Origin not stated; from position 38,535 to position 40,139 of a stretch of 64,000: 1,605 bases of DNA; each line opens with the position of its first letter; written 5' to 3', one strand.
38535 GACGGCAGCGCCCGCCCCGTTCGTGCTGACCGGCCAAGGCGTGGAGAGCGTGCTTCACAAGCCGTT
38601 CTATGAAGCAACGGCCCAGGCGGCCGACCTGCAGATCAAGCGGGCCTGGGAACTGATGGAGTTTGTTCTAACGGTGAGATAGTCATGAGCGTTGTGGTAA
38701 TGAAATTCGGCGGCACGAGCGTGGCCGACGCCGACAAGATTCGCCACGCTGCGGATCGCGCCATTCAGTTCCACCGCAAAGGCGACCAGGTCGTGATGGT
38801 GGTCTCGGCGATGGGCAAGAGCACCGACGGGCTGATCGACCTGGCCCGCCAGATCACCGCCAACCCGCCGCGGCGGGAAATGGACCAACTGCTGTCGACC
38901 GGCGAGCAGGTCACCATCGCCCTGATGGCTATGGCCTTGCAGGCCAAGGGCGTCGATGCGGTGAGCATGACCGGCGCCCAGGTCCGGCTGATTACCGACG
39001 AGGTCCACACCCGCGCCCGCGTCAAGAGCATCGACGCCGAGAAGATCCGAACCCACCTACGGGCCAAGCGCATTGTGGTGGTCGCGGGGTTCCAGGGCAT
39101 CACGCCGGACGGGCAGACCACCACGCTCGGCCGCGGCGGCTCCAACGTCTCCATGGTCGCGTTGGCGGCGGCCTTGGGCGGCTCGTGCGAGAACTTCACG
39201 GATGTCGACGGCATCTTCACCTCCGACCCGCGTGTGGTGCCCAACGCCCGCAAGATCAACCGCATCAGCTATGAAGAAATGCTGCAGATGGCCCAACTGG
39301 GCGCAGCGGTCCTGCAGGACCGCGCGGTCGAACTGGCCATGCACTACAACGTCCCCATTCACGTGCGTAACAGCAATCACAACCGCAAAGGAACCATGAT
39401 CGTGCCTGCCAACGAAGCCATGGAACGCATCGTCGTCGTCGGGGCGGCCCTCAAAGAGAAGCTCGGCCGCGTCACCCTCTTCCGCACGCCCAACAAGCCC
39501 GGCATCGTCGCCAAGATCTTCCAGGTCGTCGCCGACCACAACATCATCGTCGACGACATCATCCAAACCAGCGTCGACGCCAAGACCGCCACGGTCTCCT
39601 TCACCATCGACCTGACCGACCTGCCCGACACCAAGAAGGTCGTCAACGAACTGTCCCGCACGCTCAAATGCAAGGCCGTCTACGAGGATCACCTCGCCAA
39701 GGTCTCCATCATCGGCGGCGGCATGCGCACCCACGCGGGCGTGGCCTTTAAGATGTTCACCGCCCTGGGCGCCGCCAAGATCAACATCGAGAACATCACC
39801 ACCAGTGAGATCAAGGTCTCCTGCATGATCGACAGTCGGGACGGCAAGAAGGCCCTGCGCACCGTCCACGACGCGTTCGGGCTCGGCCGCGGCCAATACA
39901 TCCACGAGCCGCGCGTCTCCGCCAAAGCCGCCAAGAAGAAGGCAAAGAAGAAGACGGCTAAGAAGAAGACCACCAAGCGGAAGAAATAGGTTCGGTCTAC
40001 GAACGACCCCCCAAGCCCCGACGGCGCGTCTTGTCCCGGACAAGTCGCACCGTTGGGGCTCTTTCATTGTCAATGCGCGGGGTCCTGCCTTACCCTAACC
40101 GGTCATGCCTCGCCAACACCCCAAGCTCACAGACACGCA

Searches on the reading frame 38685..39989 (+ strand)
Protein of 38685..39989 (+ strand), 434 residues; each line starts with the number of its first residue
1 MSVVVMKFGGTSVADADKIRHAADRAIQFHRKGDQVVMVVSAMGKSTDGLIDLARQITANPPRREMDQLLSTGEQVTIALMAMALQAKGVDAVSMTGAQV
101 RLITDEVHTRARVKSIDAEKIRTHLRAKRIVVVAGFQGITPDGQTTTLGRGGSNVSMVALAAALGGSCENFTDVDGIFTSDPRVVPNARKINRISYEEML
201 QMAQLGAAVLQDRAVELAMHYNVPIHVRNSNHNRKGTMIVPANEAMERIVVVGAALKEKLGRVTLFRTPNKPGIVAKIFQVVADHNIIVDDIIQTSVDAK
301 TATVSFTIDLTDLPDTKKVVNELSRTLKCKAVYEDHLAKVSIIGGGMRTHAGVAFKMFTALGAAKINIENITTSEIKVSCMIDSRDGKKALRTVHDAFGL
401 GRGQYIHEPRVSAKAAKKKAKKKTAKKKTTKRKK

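Call 80: search_protein_families(library=pfam, proteins=[window:38685-39989:+], max_evalue=0.00001)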
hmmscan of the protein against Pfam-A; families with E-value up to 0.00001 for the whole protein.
window:38685-39989:+ (434 aa): 5 families
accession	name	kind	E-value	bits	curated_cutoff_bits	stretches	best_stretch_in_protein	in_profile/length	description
PF00696.33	AA_kinase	-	4.3e-52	177.6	24.9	1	3-229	2-234/234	Amino acid kinase family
PF22468.2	ACT_9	-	7.5e-28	96.5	27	1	340-398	1-61/61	ACT domain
PF01842.31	ACT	-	3.3e-18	65.6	27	1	264-325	3-63/66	ACT domain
PF13840.12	ACT_7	-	5.5e-16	58.6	27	1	333-396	2-65/65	ACT domain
PF13291.12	ACT_4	-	4.8e-06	27.6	27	0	269-326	14-72/80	ACT domain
